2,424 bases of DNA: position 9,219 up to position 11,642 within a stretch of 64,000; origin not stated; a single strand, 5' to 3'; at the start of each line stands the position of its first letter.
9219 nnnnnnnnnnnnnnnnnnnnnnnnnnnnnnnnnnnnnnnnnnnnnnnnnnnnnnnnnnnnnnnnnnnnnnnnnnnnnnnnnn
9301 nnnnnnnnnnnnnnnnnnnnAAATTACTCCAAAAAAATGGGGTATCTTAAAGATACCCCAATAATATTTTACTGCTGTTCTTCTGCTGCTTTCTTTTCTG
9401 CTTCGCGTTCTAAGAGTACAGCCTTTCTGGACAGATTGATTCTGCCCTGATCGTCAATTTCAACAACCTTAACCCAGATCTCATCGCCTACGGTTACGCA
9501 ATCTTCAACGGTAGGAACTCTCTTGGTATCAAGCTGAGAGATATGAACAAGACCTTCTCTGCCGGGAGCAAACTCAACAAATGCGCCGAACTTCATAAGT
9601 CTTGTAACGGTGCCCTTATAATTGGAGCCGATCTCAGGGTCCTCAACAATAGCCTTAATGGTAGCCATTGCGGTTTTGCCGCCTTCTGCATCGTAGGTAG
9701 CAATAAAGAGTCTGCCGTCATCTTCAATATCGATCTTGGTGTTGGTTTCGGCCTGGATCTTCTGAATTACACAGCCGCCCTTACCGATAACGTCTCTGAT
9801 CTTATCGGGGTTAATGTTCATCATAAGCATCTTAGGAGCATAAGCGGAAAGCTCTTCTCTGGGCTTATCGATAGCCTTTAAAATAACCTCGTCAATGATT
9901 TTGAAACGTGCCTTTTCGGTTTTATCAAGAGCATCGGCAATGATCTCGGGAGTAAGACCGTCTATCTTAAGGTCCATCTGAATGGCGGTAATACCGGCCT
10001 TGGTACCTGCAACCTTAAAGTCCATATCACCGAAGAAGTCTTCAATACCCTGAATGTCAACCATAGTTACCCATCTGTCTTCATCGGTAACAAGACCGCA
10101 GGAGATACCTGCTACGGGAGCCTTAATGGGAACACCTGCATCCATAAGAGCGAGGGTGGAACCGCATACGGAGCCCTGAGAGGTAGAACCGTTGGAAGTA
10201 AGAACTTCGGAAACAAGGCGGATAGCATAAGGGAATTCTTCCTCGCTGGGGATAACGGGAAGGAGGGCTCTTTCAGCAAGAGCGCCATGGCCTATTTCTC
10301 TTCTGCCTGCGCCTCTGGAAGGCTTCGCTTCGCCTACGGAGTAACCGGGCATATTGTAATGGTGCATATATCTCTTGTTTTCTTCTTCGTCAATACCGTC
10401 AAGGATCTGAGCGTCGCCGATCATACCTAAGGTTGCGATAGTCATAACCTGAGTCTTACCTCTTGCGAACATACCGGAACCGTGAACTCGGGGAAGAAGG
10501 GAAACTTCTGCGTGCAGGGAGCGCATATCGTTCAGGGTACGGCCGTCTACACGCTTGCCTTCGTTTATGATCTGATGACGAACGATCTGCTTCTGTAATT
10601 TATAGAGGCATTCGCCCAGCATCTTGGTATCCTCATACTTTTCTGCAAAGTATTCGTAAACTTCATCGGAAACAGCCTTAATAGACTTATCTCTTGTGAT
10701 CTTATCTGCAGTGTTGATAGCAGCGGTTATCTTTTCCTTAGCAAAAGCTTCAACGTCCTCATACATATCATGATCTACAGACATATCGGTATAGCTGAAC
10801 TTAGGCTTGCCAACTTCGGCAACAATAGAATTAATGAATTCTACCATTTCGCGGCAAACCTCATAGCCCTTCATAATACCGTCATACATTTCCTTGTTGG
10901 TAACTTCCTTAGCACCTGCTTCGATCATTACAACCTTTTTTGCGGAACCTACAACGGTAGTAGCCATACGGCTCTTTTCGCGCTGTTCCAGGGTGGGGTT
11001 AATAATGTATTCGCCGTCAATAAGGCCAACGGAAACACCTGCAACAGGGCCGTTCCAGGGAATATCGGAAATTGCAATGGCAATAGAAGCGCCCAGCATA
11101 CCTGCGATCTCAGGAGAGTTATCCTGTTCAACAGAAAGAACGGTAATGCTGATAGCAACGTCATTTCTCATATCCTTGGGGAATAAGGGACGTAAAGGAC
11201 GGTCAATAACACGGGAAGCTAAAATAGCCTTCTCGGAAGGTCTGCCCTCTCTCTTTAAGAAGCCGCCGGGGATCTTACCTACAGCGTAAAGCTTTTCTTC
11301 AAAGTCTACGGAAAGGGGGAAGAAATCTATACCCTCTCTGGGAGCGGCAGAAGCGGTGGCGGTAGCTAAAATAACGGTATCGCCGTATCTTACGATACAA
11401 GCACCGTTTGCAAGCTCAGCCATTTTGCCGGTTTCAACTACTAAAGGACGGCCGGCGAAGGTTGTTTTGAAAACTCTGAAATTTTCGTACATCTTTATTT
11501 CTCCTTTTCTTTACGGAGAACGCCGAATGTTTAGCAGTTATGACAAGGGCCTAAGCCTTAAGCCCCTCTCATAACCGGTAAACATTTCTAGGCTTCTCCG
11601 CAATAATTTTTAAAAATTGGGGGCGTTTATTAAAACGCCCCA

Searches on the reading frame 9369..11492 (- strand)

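Call 80: search_protein_families(library=pfam, proteins=[window:9369-11492:-], max_evalue=0.00001)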
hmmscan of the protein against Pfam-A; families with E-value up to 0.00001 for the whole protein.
window:9369-11492:- (707 aa): 5 families
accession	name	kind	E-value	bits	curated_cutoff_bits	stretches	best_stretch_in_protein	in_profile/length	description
PF01138.27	RNase_PH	-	1.5e-54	184.3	25.5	2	14-145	2-130/130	3' exoribonuclease family, domain 1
PF03725.20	RNase_PH_C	-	3.1e-19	69.1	20.8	1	148-211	1-66/67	3' exoribonuclease family, domain 2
PF00575.29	S1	-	4e-19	69.2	22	1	619-690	2-74/74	S1 RNA binding domain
PF03726.19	PNPase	-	9.9e-15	55.2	24.6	1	243-319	2-81/81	Polyribonucleotide nucleotidyltransferase, RNA binding domain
PF00013.35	KH_1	-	6.6e-10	39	21.5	1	558-592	4-39/66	KH domain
